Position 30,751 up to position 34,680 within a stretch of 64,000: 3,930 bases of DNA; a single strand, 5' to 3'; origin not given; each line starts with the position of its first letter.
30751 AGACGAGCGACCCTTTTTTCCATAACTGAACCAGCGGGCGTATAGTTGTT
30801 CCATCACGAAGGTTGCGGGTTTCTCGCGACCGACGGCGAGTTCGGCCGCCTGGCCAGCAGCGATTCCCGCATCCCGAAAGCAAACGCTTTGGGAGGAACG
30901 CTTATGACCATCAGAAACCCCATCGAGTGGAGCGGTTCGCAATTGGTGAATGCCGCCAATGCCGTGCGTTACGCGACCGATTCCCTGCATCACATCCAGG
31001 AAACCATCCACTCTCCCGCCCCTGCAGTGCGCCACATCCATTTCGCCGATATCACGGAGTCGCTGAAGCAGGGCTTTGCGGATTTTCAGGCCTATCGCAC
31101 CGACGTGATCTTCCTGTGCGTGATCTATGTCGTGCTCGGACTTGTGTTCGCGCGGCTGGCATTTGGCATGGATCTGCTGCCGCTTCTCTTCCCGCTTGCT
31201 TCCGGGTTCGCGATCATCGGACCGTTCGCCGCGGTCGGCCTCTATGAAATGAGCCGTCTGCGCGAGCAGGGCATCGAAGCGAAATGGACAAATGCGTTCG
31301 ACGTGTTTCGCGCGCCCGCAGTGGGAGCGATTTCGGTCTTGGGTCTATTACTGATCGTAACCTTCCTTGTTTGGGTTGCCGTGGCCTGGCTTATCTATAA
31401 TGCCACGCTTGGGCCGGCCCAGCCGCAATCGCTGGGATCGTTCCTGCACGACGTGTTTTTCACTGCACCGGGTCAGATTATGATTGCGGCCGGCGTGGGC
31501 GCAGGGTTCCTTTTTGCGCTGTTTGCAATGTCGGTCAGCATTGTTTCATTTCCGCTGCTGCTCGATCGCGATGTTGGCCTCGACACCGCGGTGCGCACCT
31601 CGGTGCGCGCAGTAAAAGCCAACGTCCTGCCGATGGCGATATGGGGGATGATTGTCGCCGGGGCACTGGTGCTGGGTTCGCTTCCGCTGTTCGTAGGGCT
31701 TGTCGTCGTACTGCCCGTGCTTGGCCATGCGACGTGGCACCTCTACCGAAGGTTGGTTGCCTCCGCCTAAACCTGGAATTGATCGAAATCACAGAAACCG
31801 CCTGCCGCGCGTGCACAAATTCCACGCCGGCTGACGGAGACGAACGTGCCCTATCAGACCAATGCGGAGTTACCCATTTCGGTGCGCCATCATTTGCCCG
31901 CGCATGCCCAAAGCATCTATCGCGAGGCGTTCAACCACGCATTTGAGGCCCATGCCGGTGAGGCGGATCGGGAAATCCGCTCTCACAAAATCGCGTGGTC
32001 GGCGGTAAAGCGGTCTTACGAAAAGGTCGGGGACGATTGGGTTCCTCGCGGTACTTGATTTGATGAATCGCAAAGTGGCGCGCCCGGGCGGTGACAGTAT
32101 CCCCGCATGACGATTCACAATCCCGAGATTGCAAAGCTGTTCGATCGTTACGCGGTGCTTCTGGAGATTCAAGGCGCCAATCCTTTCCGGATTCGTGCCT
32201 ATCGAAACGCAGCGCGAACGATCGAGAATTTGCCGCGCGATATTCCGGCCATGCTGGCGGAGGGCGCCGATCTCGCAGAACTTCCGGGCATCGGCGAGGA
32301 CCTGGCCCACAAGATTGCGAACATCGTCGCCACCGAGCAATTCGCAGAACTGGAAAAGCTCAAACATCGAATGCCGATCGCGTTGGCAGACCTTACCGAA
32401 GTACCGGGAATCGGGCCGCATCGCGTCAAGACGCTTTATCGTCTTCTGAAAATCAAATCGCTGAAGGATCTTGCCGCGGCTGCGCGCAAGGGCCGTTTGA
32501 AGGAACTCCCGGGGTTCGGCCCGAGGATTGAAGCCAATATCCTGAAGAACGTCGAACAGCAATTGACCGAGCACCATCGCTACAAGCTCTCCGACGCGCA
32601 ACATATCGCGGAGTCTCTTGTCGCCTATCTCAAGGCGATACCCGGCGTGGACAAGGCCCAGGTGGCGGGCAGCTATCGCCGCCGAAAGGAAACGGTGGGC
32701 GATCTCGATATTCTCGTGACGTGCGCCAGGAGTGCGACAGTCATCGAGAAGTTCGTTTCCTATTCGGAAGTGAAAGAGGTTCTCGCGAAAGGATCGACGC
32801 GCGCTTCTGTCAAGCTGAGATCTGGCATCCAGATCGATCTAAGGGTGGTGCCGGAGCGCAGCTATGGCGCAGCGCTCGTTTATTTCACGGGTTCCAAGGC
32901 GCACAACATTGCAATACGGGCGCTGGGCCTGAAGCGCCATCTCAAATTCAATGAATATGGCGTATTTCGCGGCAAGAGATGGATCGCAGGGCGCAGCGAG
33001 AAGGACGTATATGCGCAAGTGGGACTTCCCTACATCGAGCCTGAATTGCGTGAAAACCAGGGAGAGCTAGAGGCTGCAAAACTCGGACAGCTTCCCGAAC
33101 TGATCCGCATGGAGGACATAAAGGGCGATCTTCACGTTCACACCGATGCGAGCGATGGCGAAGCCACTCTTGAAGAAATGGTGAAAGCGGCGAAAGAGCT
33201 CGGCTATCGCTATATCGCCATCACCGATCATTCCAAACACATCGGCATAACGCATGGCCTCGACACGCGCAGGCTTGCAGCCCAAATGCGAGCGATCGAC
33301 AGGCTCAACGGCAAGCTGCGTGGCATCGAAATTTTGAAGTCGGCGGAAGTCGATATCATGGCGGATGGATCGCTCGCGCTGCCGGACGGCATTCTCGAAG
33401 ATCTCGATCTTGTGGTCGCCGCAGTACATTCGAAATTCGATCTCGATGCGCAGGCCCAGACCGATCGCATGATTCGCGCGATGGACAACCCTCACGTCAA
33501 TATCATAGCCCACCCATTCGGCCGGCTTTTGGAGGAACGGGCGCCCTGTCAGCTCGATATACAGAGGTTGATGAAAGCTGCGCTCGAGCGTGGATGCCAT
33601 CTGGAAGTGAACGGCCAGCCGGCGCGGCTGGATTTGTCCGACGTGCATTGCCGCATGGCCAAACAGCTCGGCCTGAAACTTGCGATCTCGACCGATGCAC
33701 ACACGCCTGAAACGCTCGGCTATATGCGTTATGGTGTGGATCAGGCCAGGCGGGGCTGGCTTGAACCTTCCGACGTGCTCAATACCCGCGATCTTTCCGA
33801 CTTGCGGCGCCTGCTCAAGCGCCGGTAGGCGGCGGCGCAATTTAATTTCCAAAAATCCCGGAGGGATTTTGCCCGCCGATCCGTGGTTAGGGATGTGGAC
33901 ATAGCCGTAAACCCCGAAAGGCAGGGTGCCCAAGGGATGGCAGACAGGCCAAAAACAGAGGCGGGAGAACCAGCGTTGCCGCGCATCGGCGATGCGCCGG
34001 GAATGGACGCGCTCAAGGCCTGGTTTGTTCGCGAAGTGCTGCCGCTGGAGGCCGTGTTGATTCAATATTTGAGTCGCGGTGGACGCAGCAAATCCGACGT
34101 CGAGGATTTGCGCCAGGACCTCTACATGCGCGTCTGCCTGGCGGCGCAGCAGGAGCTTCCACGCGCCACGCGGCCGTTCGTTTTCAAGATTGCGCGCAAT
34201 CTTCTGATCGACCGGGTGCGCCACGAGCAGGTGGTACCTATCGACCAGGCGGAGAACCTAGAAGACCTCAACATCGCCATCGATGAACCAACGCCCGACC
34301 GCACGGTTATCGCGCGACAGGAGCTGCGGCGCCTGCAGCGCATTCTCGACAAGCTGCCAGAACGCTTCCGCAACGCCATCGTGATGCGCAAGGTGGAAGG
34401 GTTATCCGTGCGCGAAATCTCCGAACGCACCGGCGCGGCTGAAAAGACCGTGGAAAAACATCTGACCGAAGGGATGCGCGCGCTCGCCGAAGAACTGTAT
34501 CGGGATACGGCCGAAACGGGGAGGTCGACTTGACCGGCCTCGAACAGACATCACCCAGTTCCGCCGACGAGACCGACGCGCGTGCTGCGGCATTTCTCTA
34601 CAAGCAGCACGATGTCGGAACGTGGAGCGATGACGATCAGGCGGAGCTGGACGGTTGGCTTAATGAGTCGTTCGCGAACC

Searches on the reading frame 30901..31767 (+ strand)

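Call 50: search_protein_families(library=pfam, proteins=[window:30901-31767:+], max_evalue=0.001)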
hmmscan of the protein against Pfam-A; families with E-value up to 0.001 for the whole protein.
window:30901-31767:+ (289 aa): 1 family
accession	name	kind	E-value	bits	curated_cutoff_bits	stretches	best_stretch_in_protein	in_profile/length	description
PF09955.14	DUF2189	-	1.7e-35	122.4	26.2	1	96-222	1-126/126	Predicted integral membrane protein (DUF2189)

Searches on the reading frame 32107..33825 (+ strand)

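Call 50: search_protein_families(library=pfam, proteins=[window:32107-33825:+], max_evalue=0.001)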
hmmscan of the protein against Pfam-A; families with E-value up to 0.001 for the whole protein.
window:32107-33825:+ (573 aa): 8 families
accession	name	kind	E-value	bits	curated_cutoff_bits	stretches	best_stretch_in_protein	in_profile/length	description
PF14716.13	HHH_8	-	1.6e-25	89.7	30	1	4-78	2-72/73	Helix-hairpin-helix domain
PF14791.11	DNA_pol_B_thumb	-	2.7e-22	78.8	25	1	256-316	1-63/63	DNA polymerase beta thumb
PF14520.12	HHH_5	-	1.3e-16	61.2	27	2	95-146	3-52/57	Helix-hairpin-helix domain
PF02811.25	PHP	-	5.7e-12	46.7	26.4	1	341-442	1-94/164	PHP domain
PF14792.12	DNA_pol_B_palm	-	1.7e-07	31.9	25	1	165-212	8-55/113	DNA polymerase beta palm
PF00633.29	HHH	-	3.4e-05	23.9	24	0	54-72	11-29/30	Helix-hairpin-helix motif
PF12836.13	HHH_3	-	5.5e-05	23.6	27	0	53-86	13-47/65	Helix-hairpin-helix motif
PF11798.14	IMS_HHH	-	0.00088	19.8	24.4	0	95-110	12-27/32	IMS family HHH motif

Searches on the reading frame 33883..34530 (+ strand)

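Call 50: search_protein_families(library=pfam, proteins=[window:33883-34530:+], max_evalue=0.001)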
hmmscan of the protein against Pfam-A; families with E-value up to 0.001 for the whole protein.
window:33883-34530:+ (216 aa): 5 families
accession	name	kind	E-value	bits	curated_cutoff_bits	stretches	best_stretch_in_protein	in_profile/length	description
PF08281.18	Sigma70_r4_2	-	5.8e-14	51.9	25.7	1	149-201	2-54/54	Sigma-70, region 4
PF04545.22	Sigma70_r4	-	3.9e-08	33.1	24.1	1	155-201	2-48/50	Sigma-70, region 4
PF04542.20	Sigma70_r2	-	8.3e-07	29.2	24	1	59-116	9-69/71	Sigma-70 region 2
PF07638.17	Sigma70_ECF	-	0.0006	20.2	21.1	1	132-195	114-173/185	ECF sigma factor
PF14493.12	HTH_40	-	0.00092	19.9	27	0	172-200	11-39/89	Helix-turn-helix domain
